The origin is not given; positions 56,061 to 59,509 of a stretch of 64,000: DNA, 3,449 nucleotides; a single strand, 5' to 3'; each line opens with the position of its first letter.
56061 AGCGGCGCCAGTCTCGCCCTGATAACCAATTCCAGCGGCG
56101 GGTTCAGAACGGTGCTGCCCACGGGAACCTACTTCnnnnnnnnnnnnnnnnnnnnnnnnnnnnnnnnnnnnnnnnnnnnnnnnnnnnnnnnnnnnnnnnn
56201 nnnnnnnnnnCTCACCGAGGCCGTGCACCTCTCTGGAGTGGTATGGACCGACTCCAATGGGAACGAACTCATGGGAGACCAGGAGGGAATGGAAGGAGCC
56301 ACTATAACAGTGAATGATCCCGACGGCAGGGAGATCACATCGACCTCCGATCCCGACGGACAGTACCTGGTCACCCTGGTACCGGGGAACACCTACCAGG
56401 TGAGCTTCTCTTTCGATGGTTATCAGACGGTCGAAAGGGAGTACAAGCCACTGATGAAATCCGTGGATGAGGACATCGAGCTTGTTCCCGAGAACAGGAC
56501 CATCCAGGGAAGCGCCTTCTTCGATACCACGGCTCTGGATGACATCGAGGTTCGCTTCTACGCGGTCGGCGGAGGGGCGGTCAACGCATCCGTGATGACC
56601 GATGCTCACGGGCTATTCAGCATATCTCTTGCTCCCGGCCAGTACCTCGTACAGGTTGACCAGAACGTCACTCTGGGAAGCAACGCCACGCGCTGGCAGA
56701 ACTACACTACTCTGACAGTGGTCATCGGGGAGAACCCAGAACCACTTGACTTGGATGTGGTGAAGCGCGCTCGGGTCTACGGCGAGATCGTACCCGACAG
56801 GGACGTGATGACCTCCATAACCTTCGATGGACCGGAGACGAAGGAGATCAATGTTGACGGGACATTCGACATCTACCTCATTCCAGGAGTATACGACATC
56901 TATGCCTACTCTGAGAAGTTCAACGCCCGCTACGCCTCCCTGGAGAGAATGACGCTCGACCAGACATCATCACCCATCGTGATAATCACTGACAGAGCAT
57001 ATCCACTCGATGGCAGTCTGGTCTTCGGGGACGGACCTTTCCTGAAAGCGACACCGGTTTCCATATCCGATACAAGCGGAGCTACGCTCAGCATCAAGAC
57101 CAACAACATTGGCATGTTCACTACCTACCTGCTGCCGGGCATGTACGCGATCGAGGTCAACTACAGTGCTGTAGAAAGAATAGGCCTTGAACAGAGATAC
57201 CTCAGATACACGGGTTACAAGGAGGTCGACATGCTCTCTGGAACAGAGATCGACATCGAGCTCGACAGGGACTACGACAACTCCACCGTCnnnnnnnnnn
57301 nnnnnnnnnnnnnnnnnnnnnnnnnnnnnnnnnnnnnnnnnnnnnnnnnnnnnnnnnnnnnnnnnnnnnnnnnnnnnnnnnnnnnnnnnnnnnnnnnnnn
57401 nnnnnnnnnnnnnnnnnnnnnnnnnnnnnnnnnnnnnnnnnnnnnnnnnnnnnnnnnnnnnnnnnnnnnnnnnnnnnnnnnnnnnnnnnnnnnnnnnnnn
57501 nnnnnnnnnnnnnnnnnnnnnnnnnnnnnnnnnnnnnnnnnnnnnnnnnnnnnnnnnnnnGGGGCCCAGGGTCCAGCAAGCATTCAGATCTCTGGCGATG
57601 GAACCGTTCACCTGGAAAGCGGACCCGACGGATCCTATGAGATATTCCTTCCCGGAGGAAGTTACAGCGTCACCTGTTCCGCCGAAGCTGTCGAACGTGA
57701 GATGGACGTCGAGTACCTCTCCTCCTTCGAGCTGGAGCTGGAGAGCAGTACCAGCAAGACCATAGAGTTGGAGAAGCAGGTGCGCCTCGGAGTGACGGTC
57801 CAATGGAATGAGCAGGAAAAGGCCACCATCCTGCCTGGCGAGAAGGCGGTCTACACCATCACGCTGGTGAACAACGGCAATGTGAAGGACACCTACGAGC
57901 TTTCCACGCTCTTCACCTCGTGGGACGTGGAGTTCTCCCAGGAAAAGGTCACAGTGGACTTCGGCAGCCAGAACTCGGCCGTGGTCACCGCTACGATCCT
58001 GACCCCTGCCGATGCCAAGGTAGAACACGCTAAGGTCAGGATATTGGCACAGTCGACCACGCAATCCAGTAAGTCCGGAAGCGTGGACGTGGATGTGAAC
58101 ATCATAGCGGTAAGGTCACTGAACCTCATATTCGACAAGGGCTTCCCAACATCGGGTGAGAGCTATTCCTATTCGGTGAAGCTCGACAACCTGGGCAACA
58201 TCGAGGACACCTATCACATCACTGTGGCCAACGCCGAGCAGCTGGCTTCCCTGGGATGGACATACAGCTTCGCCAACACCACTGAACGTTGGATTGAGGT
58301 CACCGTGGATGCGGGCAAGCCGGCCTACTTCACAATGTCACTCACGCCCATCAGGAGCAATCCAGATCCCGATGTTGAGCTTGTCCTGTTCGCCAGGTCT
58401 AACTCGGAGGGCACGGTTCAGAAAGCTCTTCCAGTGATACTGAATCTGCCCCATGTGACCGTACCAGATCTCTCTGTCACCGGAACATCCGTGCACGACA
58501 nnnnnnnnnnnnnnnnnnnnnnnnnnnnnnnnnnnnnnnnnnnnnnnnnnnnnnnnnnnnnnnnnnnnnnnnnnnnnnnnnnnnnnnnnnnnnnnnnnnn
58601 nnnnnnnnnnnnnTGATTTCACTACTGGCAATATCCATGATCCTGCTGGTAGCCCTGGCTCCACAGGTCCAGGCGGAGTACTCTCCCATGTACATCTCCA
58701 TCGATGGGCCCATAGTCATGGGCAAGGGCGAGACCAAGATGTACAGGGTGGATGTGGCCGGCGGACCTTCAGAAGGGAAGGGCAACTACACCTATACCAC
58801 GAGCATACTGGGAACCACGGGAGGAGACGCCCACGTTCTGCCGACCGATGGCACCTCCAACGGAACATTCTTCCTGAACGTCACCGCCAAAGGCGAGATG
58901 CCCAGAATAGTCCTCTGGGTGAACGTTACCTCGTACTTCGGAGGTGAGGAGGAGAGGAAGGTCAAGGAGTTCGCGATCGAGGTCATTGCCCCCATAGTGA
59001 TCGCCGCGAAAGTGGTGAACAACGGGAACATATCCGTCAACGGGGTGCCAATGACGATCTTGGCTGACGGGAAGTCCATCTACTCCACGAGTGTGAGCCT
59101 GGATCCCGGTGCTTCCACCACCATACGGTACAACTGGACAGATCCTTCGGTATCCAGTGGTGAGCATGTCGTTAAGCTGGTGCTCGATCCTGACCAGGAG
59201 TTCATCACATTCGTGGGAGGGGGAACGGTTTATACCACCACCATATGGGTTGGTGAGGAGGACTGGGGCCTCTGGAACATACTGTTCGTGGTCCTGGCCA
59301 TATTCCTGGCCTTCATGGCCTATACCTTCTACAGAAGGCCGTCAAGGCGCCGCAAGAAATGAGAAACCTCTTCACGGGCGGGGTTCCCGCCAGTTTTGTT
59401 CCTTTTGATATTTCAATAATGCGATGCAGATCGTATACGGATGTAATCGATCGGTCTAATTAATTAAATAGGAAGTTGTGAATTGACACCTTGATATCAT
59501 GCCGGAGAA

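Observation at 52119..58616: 2,165-aa AglB: oligosaccharyltransferase fused to at least 11 Ig-like repeats, two CARDB-like modules and a second membrane anchor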

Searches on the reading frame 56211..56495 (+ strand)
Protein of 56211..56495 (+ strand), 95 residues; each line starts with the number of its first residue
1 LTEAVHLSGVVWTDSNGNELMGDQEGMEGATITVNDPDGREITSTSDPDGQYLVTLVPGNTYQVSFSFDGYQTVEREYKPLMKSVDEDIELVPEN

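Call 24: search_protein_families(library=pfam, proteins=[window:56211-56495:+], max_evalue=1)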
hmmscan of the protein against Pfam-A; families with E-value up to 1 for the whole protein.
window:56211-56495:+ (95 aa): 9 families
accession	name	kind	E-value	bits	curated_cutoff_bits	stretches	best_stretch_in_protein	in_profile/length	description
PF13620.12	CarboxypepD_reg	-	5e-11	43.2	32.3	1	24-77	11-65/82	Carboxypeptidase regulatory-like domain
PF17210.9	SdrD_B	-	6.8e-08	33.1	29.7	1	9-71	5-70/112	SdrD B-like domain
PF13715.12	CarbopepD_reg_2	-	2e-07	31.4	32.2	1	23-79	10-63/88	CarboxypepD_reg-like domain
PF17936.7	Big_6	-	4.6e-05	24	27.6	1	14-59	11-55/83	Bacterial Ig domain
PF17802.7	SpaA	-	0.0041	17.7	23.1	1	23-65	12-57/91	Prealbumin-like fold domain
PF20608.4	Phage_tube_C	-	0.051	14.4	24.1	1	38-76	32-74/82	Phage tail tube protein C-terminal domain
PF24388.1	Permuted_GreAB-C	-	0.094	12.8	27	1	29-50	22-47/54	Permuted GreAB-C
PF18877.6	SSSPR-51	-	0.1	12.9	27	1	11-30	4-23/48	SSSPR-51 domain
PF09134.16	Invasin_D3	-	0.11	13.4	33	1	14-72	30-86/98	Invasin, domain 3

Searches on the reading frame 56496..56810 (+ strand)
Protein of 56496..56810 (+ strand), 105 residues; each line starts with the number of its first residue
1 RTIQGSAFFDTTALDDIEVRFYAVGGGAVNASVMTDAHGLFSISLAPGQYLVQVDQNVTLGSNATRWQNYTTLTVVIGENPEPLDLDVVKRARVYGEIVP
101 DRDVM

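Call 24: search_protein_families(library=pfam, proteins=[window:56496-56810:+], max_evalue=1)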
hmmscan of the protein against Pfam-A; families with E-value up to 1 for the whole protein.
window:56496-56810:+ (105 aa): 4 families
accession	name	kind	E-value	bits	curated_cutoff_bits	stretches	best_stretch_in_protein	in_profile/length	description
PF13620.12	CarboxypepD_reg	-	0.00016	22.4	32.3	1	16-57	16-57/82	Carboxypeptidase regulatory-like domain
PF17210.9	SdrD_B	-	0.0038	17.9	29.7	1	12-58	22-68/112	SdrD B-like domain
PF22638.1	FlgK_D1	-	0.049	13.6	28.6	1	28-82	119-173/233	Flagellar hook-associated protein FlgK helical domain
PF23194.1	NOMO_5th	-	0.26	12.1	27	1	30-55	31-57/89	NOMO fifth transthyretin-like domain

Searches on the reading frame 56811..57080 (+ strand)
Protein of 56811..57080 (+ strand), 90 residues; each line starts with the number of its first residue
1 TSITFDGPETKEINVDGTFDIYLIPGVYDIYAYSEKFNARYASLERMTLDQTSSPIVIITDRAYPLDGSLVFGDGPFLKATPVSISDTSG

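Call 24: search_protein_families(library=pfam, proteins=[window:56811-57080:+], max_evalue=1)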
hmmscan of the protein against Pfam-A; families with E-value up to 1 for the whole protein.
window:56811-57080:+ (90 aa): 0 families

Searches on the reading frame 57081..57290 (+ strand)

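Call 24: search_protein_families(library=pfam, proteins=[window:57081-57290:+], max_evalue=1)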
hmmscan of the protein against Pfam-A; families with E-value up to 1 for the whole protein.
window:57081-57290:+ (70 aa): 1 family
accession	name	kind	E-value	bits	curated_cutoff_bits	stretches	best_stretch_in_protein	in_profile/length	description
PF23194.1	NOMO_5th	-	0.13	13.1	27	1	4-34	33-64/89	NOMO fifth transthyretin-like domain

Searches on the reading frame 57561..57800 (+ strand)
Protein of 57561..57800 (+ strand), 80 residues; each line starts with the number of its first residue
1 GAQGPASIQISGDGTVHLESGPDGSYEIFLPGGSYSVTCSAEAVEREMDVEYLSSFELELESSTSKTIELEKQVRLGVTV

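Call 30: search_protein_families(library=pfam, proteins=[window:57561-57800:+], max_evalue=1)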
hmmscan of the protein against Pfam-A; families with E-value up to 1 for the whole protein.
window:57561-57800:+ (80 aa): 2 families
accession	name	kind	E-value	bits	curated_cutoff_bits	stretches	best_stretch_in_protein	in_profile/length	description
PF13620.12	CarboxypepD_reg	-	0.0022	18.7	32.3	1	6-47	17-62/82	Carboxypeptidase regulatory-like domain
PF23374.1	Fn3_arc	-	0.076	13.5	28.9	1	5-42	37-72/78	Archaeal fibronectin-III type-like domain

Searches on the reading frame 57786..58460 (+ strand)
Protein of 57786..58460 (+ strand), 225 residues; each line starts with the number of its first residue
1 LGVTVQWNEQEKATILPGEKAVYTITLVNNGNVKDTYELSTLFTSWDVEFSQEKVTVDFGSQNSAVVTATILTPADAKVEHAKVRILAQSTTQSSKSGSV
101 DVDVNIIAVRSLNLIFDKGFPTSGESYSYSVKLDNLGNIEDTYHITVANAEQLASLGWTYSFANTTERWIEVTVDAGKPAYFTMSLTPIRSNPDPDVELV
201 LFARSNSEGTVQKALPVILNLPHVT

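Call 54: search_protein_families(library=ncbifam, proteins=[window:57786-58460:+], max_evalue=10)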
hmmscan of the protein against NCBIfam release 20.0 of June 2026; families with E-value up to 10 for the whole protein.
window:57786-58460:+ (225 aa): 7 families
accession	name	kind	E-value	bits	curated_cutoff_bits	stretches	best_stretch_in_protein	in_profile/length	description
NF041740.1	choice_anch_T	equivalog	7.1e-16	58.1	70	2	12-106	154-256/259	choice-of-anchor T family protein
TIGR01451.2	B_ant_repeat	repeat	1.5e-05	24.9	24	1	11-34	4-27/53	DUF11 type repeat protein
NF008557.0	PRK11493.1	equivalog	0.0016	17.6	250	1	16-74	196-253/281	3-mercaptopyruvate sulfurtransferase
TIGR02745.1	ccoG_rdxA_fixG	equivalog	0.0028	16.7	316.7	1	22-95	349-422/435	cytochrome c oxidase accessory protein CcoG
NF012200.0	choice_anch_D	domain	0.027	15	45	1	18-91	32-106/108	choice-of-anchor D domain-containing protein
NF033506.0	PACE-CTERM-PROT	exception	0.068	11.8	110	1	19-96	125-202/627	putative S-layer protein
NF038003.2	blaPFM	exception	0.093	12.2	525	1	26-86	19-78/253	PFM family subclass B2 metallo-beta-lactamase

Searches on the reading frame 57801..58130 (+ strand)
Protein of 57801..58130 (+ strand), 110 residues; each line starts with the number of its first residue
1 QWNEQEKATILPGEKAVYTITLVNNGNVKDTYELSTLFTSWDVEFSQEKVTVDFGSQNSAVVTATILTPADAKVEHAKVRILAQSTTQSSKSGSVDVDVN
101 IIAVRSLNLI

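Call 30: search_protein_families(library=pfam, proteins=[window:57801-58130:+], max_evalue=1)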
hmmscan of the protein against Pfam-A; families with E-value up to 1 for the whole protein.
window:57801-58130:+ (110 aa): 6 families
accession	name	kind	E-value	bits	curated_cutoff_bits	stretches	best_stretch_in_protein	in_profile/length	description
PF23619.1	Ig_VWA7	-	0.0017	19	27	1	5-91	7-90/104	VWA7 Ig-like domain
PF11614.14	FixG_C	-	0.0093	16.6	25.6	1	17-88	34-103/119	IG-like fold at C-terminal of FixG, putative oxidoreductase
PF24770.2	Ig-CFAP74_2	-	0.022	15.6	27.4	1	13-78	16-83/185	CFAP74 second Ig-like domain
PF20009.4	GEVED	-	0.025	15.8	24.4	1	43-90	12-62/78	GEVED domain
PF03338.20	Pox_J1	-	0.093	13.1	27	1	27-86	74-133/145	Poxvirus J1 protein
PF10342.15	Kre9_KNH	-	0.14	13.3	24.6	0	44-100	9-64/94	Kre9/KNH-like N-terminal Ig-like domain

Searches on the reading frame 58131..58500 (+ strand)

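Call 30: search_protein_families(library=pfam, proteins=[window:58131-58500:+], max_evalue=1)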
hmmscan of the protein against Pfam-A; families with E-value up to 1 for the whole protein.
window:58131-58500:+ (123 aa): 2 families
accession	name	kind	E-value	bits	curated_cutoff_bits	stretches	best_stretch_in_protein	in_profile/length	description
PF07760.16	DUF1616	-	0.12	11.9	31.6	1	7-93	206-292/307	Protein of unknown function (DUF1616)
PF23868.1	Mmc1_C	-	0.17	11.9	27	1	28-58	133-163/175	Mmc1 C-terminal domain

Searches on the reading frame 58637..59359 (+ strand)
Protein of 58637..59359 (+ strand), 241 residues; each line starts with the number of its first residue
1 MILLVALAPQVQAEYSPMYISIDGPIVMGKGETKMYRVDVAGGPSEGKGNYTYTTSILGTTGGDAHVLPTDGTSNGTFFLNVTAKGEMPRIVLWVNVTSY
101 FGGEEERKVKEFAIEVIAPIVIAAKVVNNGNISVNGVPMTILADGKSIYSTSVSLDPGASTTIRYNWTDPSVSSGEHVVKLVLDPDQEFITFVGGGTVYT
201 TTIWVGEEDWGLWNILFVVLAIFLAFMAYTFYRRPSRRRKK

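Call 30: search_protein_families(library=pfam, proteins=[window:58637-59359:+], max_evalue=1)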
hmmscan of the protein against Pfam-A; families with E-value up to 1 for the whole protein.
window:58637-59359:+ (241 aa): 3 families
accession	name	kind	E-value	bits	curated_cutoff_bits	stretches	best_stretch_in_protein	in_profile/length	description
PF07705.17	CARDB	-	1.9e-08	34.8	22.7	1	120-188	21-88/101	CARDB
PF00677.23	Lum_binding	-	0.019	15.4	27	1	109-156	19-65/86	Lumazine binding domain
PF12690.13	BsuPI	-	0.077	13.4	22.9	0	151-183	64-96/101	Intracellular proteinase inhibitor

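Call 54: search_protein_families(library=ncbifam, proteins=[window:58637-59359:+], max_evalue=10)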
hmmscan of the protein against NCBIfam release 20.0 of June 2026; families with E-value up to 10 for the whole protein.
window:58637-59359:+ (241 aa): 2 families
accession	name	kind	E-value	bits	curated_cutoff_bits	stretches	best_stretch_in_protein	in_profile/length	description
NF000135.2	AAC_6p_IIc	exception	0.028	14.2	415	1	74-128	4-61/193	aminoglycoside N-acetyltransferase AAC(6')-IIc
NF006767.1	PRK09289.1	equivalog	0.1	11.8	155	1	110-144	117-151/192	riboflavin synthase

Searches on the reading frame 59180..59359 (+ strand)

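Call 54: search_protein_families(library=ncbifam, proteins=[window:59180-59359:+], max_evalue=10)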
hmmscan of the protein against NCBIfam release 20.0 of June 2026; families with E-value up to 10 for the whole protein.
window:59180-59359:+ (60 aa): 3 families
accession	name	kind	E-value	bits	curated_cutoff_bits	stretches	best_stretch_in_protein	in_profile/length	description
NF045607.1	exo_Victor_syst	equivalog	0.021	14.8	35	1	5-54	30-79/82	XrtV sorting system accessory protein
NF003678.0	PRK05305.1-2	equivalog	0.04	13.2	225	1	16-58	20-60/218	phosphatidylserine decarboxylase family protein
NF045939.1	MHJ_0274_fam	hypoth_equivalog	0.041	13.6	80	1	31-59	3-31/165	MHJ_0274 family protein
